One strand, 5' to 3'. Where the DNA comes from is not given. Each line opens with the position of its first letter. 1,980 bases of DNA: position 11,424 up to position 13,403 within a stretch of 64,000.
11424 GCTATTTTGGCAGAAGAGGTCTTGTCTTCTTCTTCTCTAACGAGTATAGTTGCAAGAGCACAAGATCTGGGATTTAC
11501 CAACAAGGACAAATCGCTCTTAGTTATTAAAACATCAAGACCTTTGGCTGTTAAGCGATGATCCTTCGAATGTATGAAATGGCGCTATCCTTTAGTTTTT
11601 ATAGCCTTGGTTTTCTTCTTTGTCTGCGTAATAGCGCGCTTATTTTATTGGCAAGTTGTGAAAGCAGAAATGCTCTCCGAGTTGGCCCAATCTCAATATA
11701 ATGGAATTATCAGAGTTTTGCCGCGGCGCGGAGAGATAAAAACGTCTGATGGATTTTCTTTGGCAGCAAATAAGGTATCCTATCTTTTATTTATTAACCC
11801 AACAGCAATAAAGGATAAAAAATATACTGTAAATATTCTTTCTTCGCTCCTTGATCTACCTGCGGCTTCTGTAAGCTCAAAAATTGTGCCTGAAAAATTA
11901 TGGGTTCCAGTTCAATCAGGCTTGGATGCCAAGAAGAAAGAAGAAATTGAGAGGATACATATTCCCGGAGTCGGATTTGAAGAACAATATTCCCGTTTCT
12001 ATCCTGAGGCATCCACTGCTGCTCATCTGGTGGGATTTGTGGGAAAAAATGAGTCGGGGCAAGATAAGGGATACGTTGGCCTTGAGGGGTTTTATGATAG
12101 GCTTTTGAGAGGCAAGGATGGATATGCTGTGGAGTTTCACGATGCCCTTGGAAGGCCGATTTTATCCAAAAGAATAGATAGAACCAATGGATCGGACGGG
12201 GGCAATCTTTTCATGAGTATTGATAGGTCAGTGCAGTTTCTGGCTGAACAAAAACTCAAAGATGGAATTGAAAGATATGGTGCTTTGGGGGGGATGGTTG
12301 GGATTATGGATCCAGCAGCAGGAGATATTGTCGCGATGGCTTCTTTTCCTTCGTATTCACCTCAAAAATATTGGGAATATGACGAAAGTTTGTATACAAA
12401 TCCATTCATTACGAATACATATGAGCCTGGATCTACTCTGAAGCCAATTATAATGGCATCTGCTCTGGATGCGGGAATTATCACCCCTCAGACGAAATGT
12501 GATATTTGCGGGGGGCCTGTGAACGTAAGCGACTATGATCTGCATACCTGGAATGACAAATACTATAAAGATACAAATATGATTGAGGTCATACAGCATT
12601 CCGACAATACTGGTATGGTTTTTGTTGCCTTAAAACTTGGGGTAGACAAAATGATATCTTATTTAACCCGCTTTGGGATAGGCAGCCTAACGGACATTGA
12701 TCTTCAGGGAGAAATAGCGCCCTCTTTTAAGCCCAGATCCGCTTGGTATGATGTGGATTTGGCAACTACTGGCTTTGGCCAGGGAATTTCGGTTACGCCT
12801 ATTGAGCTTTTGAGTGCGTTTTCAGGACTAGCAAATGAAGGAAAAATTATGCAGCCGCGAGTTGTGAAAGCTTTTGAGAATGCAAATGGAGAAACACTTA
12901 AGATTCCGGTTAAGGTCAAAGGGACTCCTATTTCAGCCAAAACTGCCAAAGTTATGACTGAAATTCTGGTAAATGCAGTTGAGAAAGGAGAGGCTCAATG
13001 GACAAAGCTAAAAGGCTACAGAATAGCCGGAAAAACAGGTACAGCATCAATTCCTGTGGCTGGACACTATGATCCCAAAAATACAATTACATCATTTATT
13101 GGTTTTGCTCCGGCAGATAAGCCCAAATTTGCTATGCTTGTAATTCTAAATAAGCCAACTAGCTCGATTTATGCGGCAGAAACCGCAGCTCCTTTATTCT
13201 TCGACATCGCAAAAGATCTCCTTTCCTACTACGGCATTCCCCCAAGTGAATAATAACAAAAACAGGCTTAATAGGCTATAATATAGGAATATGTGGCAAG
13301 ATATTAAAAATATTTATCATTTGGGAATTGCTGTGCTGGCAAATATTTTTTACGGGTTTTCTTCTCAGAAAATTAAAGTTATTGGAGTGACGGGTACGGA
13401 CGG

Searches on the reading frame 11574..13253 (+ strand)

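Call 52: search_protein_families(library=pfam, proteins=[window:11574-13253:+], max_evalue=0.00001)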
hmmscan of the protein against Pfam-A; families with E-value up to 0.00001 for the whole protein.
window:11574-13253:+ (559 aa): 2 families
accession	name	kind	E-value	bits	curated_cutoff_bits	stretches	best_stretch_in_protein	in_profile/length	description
PF00905.27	Transpeptidase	-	2.9e-69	234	22.1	1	240-545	1-297/299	Penicillin binding protein transpeptidase domain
PF03717.20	PBP_dimer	-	5.3e-19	69.8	24.4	1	50-197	4-177/180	Penicillin-binding Protein dimerisation domain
